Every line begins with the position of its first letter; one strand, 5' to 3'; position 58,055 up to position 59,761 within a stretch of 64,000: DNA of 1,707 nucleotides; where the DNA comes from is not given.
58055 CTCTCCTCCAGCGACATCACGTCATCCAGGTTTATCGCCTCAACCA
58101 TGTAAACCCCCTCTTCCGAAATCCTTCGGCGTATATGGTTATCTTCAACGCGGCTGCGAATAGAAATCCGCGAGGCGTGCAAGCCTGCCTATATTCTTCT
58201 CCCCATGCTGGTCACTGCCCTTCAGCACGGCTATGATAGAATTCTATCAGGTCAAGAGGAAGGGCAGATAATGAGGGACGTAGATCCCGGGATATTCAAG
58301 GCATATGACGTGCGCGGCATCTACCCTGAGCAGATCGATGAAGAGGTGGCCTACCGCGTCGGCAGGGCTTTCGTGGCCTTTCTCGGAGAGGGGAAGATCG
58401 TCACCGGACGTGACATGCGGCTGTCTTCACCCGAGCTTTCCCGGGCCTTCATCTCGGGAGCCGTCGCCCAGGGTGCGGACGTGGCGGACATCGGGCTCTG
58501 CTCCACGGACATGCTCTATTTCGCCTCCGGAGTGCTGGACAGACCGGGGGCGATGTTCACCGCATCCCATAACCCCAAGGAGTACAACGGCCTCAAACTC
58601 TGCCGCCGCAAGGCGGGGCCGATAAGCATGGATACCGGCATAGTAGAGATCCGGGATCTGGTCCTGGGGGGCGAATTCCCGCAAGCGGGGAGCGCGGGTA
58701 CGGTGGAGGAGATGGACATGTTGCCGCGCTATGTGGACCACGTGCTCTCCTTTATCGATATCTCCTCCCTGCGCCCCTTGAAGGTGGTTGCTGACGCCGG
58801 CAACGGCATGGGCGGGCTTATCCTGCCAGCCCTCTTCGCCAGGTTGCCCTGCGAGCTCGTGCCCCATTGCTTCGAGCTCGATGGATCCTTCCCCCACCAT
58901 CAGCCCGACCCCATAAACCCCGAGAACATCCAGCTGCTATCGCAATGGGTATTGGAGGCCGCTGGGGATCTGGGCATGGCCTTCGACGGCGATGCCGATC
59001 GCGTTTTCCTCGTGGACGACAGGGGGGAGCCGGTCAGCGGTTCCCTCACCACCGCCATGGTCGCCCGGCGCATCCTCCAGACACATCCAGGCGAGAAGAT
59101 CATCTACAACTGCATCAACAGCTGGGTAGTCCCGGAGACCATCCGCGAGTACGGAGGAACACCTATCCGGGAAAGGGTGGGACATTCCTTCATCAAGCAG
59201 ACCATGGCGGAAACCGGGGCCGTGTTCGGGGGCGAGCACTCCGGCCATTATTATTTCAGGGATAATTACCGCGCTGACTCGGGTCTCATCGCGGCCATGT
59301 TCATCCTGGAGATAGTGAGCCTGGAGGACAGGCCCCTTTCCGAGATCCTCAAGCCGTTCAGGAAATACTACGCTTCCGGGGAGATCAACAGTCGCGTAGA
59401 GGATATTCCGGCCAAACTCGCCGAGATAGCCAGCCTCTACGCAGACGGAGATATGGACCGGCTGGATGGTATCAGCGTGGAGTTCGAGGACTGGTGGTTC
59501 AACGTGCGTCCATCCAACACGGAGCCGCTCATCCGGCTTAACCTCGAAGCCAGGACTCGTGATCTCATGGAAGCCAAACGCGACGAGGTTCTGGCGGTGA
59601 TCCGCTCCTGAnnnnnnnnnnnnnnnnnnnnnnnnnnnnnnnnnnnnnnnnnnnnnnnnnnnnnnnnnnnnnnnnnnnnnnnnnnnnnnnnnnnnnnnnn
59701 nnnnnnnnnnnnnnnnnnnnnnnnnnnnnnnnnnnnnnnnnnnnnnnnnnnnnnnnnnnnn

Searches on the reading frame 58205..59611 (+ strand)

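Call 47: search_protein_families(library=ncbifam, max_evalue=0.00001, proteins=[window:58205-59611:+])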
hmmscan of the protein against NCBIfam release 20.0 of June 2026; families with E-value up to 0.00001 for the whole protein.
window:58205-59611:+ (468 aa): 5 families
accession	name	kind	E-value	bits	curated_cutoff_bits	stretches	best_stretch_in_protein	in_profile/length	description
NF007088.0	PRK09542.1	equivalog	8.3e-178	592.1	618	1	29-468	10-455/456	phosphomannomutase/phosphoglucomutase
TIGR03990.1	Arch_GlmM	equivalog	2.3e-111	372.8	439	1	30-464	3-442/444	phosphoglucosamine mutase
NF011943.0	PRK15414.1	subfamily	1.1e-104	351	801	1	30-466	6-454/456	phosphomannomutase CpsG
NF046027.1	PhglucPhmanMutPgmG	equivalog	1.3e-88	297.6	600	1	25-456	4-440/460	phosphoglucomutase/phosphomannomutase PgmG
TIGR01455.1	glmM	equivalog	2e-54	185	447.55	1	36-467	6-441/442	phosphoglucosamine mutase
